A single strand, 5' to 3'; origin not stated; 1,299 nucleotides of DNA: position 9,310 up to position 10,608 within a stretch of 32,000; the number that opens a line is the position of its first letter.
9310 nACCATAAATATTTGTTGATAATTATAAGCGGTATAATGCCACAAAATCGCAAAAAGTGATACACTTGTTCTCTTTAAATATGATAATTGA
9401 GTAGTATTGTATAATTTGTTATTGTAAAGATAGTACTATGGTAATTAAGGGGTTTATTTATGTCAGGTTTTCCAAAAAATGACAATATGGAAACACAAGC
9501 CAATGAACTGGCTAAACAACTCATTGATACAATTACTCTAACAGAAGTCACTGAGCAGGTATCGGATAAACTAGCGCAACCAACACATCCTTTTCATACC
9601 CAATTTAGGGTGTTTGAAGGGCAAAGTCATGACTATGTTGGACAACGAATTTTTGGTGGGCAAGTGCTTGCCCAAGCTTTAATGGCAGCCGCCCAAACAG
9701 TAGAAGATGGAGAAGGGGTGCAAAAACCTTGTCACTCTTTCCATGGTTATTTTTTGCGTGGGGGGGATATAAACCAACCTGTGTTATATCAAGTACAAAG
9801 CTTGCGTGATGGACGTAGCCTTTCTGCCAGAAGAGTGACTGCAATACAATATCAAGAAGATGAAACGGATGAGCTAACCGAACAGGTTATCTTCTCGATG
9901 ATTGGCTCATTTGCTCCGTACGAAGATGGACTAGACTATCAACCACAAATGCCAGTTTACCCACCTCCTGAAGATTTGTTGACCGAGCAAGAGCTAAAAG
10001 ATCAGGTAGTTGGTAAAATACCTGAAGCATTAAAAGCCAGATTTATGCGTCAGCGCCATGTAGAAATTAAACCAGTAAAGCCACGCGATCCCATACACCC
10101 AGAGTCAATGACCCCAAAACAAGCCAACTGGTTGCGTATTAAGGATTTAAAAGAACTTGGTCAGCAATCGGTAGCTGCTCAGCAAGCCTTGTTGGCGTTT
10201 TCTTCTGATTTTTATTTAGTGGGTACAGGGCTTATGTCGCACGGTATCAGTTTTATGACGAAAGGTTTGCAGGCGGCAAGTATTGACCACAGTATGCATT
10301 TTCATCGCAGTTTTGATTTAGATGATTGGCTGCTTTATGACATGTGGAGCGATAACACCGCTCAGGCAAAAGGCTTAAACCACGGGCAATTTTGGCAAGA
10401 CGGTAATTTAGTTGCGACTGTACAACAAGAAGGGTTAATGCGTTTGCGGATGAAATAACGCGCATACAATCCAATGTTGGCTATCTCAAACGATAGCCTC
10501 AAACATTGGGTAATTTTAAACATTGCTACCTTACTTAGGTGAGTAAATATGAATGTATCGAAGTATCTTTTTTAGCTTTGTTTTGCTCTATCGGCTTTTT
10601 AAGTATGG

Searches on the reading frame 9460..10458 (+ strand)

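Call 28: search_protein_families(library=pfam, proteins=[window:9460-10458:+], max_evalue=0.00001)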
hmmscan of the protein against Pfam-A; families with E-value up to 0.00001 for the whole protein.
window:9460-10458:+ (332 aa): 3 families
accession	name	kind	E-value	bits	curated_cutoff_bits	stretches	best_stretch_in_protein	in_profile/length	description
PF02551.21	Acyl_CoA_thio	-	6.5e-35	120.3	21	1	192-326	3-132/132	Acyl-CoA thioesterase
PF20789.3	4HBT_3C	-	2.5e-18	67.1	24.1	1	198-327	19-140/140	Acyl-CoA thioesterase C-terminal domain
PF13622.12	4HBT_3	-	1.8e-17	63.8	24.3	1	59-151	7-82/83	Acyl-CoA thioesterase N-terminal domain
